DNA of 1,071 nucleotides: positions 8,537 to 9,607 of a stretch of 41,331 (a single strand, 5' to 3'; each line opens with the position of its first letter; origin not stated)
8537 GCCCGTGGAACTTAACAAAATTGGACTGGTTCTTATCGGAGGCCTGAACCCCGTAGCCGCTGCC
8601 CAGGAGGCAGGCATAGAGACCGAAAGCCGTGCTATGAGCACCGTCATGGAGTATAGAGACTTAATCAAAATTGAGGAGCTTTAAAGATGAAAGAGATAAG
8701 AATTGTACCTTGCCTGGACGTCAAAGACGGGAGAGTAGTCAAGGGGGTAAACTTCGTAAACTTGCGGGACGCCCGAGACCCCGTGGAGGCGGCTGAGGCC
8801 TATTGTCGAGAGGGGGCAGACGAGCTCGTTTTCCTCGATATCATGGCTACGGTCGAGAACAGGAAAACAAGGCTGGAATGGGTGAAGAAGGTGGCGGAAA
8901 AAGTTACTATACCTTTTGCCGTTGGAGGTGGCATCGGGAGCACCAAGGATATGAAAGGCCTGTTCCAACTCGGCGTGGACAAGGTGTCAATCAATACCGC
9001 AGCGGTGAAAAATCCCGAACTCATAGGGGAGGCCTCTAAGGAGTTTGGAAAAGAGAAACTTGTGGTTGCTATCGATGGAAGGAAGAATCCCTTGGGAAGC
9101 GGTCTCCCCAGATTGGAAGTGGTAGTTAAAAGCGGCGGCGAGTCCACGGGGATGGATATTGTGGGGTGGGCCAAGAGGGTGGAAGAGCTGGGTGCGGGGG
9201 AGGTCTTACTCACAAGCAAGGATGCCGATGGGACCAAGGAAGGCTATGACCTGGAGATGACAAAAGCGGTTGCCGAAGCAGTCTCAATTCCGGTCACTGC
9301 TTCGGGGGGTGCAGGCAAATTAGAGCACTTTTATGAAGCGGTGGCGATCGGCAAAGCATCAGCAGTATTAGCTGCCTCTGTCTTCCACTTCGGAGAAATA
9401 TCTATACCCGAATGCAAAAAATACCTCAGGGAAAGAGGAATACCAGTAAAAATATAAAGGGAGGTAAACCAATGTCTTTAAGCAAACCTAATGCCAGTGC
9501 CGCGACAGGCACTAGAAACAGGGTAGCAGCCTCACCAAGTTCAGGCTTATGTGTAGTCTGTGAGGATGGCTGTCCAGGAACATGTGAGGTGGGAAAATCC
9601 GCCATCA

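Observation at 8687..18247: Two hisF-then-FMN-domain gene pairs and a lone hisH interleaved with a split archaeal-type glutamate synthase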

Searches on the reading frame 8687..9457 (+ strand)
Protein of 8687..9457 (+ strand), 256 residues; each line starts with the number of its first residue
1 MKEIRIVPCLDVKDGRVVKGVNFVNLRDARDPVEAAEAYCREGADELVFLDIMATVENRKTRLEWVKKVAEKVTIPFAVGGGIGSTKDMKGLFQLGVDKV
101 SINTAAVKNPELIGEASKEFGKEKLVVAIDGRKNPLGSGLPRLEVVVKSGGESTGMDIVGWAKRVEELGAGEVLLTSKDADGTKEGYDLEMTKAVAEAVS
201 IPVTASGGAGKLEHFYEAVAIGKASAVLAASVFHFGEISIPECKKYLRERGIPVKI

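Call 3: search_protein_families(library=ncbifam, proteins=[window:8687-9457:+], max_evalue=0.00001)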
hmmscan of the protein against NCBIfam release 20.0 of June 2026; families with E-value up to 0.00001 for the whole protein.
window:8687-9457:+ (256 aa): 14 families
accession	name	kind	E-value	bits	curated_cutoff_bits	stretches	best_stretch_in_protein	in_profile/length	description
TIGR00735.1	hisF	equivalog_domain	8.3e-101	336.5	294.55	1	5-255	5-254/254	imidazole glycerol phosphate synthase subunit HisF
TIGR03572.1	WbuZ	equivalog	2.3e-73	246.4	299.7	1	1-235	1-232/232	glycosyl amidation-associated protein WbuZ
NF038364.1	AglZ_HisF2_fam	equivalog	1.5e-64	217.8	310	1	4-235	3-230/248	AglZ/HisF2 family acetamidino modification protein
NF010112.0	PRK13585.1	equivalog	9e-46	156.4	243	1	3-246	2-237/241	1-(5-phosphoribosyl)-5-[(5-phosphoribosylamino)methylideneamino]imidazole-4-carboxamide isomerase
TIGR00007.1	TIGR00007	equivalog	3.2e-38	131.6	228.95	1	6-229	1-218/231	1-(5-phosphoribosyl)-5-[(5-phosphoribosylamino)methylideneamino]imidazole-4-carboxamide isomerase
TIGR01919.1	hisA-trpF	equivalog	7.6e-21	74.7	306.45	1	4-218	3-211/243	bifunctional 1-(5-phosphoribosyl)-5-((5-phosphoribosylamino)methylideneamino)imidazole-4-carboxamide isomerase/phosphoribosylanthranilate is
NF010114.0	PRK13587.1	equivalog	3.4e-16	59.6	305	1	43-228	45-220/234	1-(5-phosphoribosyl)-5-((5-phosphoribosylamino)methylideneamino)imidazole-4-carboxamide isomerase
NF010113.0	PRK13586.1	equivalog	8e-16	58.4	238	1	5-231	3-220/232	1-(5-phosphoribosyl)-5-((5-phosphoribosylamino)methylideneamino)imidazole-4-carboxamide isomerase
NF003156.0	PRK04128.1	equivalog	1.1e-12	48.3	285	1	4-133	2-129/231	1-(5-phosphoribosyl)-5-((5-phosphoribosylamino)methylideneamino)imidazole-4-carboxamide isomerase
NF010712.0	PRK14114.1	equivalog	6.5e-12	45.5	327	1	6-222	3-210/241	1-(5-phosphoribosyl)-5-((5-phosphoribosylamino)methylideneamino)imidazole-4-carboxamide isomerase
TIGR00734.1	hisAF_rel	hypoth_equivalog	2.4e-11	43.9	179.85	1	2-106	119-216/221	HisA/HisF family protein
TIGR03151.1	enACPred_II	equivalog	3.1e-08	33.3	453.1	0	59-111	146-198/307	enoyl-[acyl-carrier-protein] reductase FabK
TIGR02129.1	hisA_euk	equivalog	5.5e-08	32.8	229.3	1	75-223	78-226/255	phosphoribosylformimino-5-aminoimidazole carboxamide ribotide isomerase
NF005288.0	PRK06806.1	equivalog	4e-06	26.3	396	0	60-109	186-236/281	class II fructose-bisphosphate aldolase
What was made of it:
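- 8687..9457 (+): hisF1: HisF paralogue with an intact cyclase site but a degenerate HisH-docking surface. TIGR00735 336.5 bits (call 3).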

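Call 4: search_protein_families(library=pfam, proteins=[window:8687-9457:+], max_evalue=0.00001)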
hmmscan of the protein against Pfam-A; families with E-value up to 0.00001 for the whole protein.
window:8687-9457:+ (256 aa): 5 families
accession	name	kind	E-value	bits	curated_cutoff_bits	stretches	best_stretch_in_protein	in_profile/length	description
PF00977.27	His_biosynth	-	2.6e-81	272.9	23.6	1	5-238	1-227/228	Histidine biosynthesis protein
PF01207.24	Dus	-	2.9e-09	36.9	20.4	1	30-120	138-230/311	Dihydrouridine synthase (Dus)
PF05690.20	ThiG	-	8.5e-08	32.3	23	0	64-110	165-211/247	Thiazole biosynthesis protein ThiG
PF03060.21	NMO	-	8.5e-07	29.1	28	0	162-231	149-223/331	Nitronate monooxygenase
PF02581.23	TMP-TENI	-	6.1e-06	26.2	27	0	37-103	109-177/180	Thiamine monophosphate synthase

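Call 15: search_solved_structures(query=window:8687-9457:+, show_alignments=2, max_evalue=1e-20)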
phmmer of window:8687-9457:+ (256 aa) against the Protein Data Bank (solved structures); distinct sequences matched with E-value up to 1e-20: 41.
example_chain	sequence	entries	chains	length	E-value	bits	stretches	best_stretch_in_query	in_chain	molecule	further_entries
4evz_A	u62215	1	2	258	1.8e-94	319.2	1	4-255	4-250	HisF-LUCA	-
1ka9_F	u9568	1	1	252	3.4e-85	288.8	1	5-255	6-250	imidazole glycerol phosphate synthase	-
1h5y_A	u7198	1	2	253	2.3e-81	276.3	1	4-256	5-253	HISF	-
2wjz_A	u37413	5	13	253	1.7e-77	263.6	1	4-255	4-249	IMIDAZOLE GLYCEROL PHOSPHATE SYNTHASE HISF | IMIDAZOLE GLYCEROL PHOSPHATE SYNTHASE SUBUNIT HISF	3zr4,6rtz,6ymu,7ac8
2a0n_A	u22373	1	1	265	2e-77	263.4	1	4-255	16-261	Imidazole glycerol phosphate synthase subunit hisF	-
7qc3_A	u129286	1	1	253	2.1e-77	263.3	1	5-255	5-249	Imidazole glycerol phosphate synthase subunit HisF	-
1vh7_A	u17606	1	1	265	2.3e-77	263.2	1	5-255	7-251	Imidazole glycerol phosphate synthase subunit hisF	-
1thf_D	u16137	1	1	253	3.2e-77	262.7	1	4-255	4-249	HISF PROTEIN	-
6ru0_A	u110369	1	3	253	4.1e-77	262.4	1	4-255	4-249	Imidazole glycerol phosphate synthase subunit HisF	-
1gpw_A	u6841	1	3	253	7.9e-77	261.4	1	4-255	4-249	HISF PROTEIN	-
8s8s_A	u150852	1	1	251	2.5e-76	259.8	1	5-255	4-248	Imidazole glycerol phosphate synthase subunit HisF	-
8s8r_D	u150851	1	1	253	4.9e-76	258.8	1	4-255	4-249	Imidazole glycerol phosphate synthase subunit HisF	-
6vdg_A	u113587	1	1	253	6.8e-76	258.4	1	4-255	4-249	Imidazole glycerol phosphate synthase subunit HisF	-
5tql_A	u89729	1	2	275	1.5e-75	257.3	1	5-255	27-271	Imidazole glycerol phosphate synthase subunit HisF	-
4ewn_D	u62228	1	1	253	5.5e-75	255.4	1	4-255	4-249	Imidazole glycerol phosphate synthase subunit HisF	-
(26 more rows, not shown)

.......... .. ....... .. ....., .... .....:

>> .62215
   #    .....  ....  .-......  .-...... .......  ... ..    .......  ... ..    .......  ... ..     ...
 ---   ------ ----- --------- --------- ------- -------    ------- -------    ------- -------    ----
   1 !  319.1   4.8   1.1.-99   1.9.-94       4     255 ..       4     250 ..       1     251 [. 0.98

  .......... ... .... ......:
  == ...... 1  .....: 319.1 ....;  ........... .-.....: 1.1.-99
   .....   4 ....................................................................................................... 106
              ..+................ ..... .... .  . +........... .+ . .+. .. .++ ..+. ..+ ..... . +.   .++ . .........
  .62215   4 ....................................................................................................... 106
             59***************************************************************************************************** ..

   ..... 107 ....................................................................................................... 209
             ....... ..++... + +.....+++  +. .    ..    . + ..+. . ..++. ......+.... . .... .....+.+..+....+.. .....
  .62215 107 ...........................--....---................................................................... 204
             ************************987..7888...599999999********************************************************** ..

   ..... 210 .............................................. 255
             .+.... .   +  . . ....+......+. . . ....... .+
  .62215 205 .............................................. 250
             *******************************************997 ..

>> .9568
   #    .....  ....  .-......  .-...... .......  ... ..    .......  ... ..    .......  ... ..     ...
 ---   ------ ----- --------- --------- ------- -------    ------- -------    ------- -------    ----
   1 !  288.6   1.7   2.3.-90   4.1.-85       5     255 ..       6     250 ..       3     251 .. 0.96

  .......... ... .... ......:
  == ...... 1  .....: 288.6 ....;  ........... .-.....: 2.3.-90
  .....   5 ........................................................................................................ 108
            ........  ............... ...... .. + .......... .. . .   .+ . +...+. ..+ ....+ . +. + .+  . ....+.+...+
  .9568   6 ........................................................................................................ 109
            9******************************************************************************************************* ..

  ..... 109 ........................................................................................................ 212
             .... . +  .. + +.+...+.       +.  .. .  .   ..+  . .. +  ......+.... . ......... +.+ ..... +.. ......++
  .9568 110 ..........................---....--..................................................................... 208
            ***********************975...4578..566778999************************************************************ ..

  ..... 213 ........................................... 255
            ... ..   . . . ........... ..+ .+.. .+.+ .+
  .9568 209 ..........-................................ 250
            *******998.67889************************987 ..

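Call 63: find_homologous_proteins(query=window:8687-9457:+, max_evalue=1e-30)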
Query window:8687-9457:+ (256 aa): 8000 proteins with E <= 1e-30 among 8000 candidates; the best 120 are listed.
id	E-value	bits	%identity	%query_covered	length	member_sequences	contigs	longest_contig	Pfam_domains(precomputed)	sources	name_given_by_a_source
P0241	6.5e-160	548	100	100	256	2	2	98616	PF05690.21,PF03060.22,PF02581.24,PF00977.28,PF01207.24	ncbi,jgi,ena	jgi:cyclase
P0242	1.1e-156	538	97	100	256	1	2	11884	PF05690.21,PF03060.22,PF02581.24,PF00977.28,PF01207.24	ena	-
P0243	6.0e-146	503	91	100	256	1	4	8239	PF05690.21,PF03060.22,PF02581.24,PF00977.28,PF01207.24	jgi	jgi:cyclase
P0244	4.6e-144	496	91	100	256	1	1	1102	PF05690.21,PF02581.24,PF00977.28,PF01207.24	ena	-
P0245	8.1e-144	496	88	100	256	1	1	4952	PF05690.21,PF03060.22,PF02581.24,PF00977.28,PF01207.24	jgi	-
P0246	2.1e-143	494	88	100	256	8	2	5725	PF05690.21,PF03060.22,PF02581.24,PF00977.28,PF01207.24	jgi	-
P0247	3.3e-143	494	90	100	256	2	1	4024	PF05690.21,PF03060.22,PF02581.24,PF00977.28,PF01207.24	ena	-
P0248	6.3e-143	493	89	100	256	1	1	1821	PF05690.21,PF03060.22,PF02581.24,PF00977.28,PF01207.24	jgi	-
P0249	8.7e-143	492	88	100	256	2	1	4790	PF05690.21,PF03060.22,PF02581.24,PF00977.28,PF01207.24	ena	-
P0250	1.1e-142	492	89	100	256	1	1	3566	PF05690.21,PF03060.22,PF02581.24,PF00977.28,PF01207.24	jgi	jgi:cyclase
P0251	1.7e-142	491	88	100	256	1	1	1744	PF05690.21,PF03060.22,PF02581.24,PF00977.28,PF01207.24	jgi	jgi:cyclase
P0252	4.2e-142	490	89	100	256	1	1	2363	PF05690.21,PF03060.22,PF02581.24,PF00977.28,PF01207.24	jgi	jgi:cyclase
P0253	3.5e-141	487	88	100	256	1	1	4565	PF05690.21,PF03060.22,PF02581.24,PF00977.28,PF01207.24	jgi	jgi:cyclase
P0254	3.6e-141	487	88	100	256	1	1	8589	PF05690.21,PF03060.22,PF02581.24,PF00977.28,PF01207.24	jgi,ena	-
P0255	5.8e-141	486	87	100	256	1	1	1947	PF05690.21,PF03060.22,PF02581.24,PF00977.28,PF01207.24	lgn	-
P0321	1.1e-138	479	87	100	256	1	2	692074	PF05690.21,PF03060.22,PF02581.24,PF00977.28,PF01207.24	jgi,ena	jgi:imidazole glycerol-phosphate synthase subunit HisF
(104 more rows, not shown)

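Call 69: find_encoding_contigs(protein=P0321, flank=10000, max_places=1)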
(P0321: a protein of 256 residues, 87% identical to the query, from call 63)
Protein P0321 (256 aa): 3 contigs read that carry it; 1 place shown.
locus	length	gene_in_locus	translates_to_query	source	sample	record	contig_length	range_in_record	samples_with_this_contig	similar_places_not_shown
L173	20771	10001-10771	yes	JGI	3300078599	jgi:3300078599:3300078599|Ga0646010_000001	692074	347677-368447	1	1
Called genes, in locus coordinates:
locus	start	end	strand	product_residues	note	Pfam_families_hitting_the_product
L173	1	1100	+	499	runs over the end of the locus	PF14697:Fer4_21 (weak), PF12838:Fer4_7 (weak), PF13187:Fer4_9 (weak), PF00037:Fer4 (weak), PF04898:Glu_syn_central (weak), PF01645:Glu_synthase, PF04898:Glu_syn_central, PF01070:FMN_dh, +2 more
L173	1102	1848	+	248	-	PF01493:GXGXG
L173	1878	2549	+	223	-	PF00486:Trans_reg_C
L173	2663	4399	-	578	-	PF00795:CN_hydrolase, PF02540:NAD_synthase, PF03054:tRNA_Me_trans (faint)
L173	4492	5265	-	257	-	PF01965:DJ-1_PfpI (weak), PF13507:GATase_5, PF07685:GATase_3 (weak)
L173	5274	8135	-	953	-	PF02700:PurS, PF18072:FGAR-AT_linker, PF00586:AIRS, PF02769:AIRS_C, PF00586:AIRS (weak), PF02769:AIRS_C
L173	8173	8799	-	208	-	PF01174:SNO, PF03575:Peptidase_S51 (weak), PF07685:GATase_3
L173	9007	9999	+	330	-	PF08461:WHD_RNase_R, PF01995:NRD1_2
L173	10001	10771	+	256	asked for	PF00977:His_biosynth, PF01207:Dus (weak), PF02581:TMP-TENI (faint), PF03060:NMO (faint), PF05690:ThiG (faint)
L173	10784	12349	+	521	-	PF01645:Glu_synthase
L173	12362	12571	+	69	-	PF25160:LdpA_Fe-S-bd (weak)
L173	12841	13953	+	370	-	PF00070:Pyr_redox (faint), PF01266:DAO, PF01494:FAD_binding_3 (faint), PF03486:HI0933_like (faint), PF07992:Pyr_redox_2 (faint), PF13450:NAD_binding_8 (weak)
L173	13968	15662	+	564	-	PF13522:GATase_6, PF13537:GATase_7, PF00733:Asn_synthase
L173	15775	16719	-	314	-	PF02899:Phage_int_SAM_1, PF13102:Phage_int_SAM_5, PF13495:Phage_int_SAM_4 (weak), PF00589:Phage_integrase, PF22823:MrpR_C_cat (faint)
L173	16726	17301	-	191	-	-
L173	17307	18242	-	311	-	PF02899:Phage_int_SAM_1, PF13102:Phage_int_SAM_5 (faint), PF13495:Phage_int_SAM_4 (weak), PF00589:Phage_integrase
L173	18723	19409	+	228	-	PF01168:Ala_racemase_N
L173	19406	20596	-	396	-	PF00009:GTP_EFTU (faint), PF13167:GTP-bdg_N, PF16360:GTP-bdg_M, PF01926:MMR_HSR1, PF02421:FeoB_N (weak)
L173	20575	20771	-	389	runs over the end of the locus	PF00155:Aminotran_1_2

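Call 82: search_protein_representatives(protein=window:8687-9457:+)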
Query: 256 residues. Proteins with E-value up to 0.001 (for the whole library): 20113; up to 1e-10: 10751; up to 1e-30: 1848. The best 150 are listed.
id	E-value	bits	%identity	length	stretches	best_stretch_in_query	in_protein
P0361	7.4e-96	336.9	60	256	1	2-254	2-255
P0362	6.2e-91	320.8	42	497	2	3-254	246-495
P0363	7.1e-89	314.0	61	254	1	3-255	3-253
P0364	5.7e-88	311.1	38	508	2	5-256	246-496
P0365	1.0e-87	310.3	38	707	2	4-255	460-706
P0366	6.2e-87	307.7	60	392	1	4-255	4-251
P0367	8.7e-87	307.2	39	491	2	5-256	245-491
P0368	1.4e-86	306.5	60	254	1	4-255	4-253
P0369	3.9e-85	301.8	59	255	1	5-255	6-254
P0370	1.3e-84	300.0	59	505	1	2-255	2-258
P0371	4.6e-84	298.3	40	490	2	5-253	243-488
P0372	6.5e-84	297.8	58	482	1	5-256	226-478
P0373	1.1e-83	297.1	42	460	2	5-254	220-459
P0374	2.8e-83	295.7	39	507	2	5-256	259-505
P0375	3.8e-83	295.3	40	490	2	5-255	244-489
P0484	2.5e-63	230.4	48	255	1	5-256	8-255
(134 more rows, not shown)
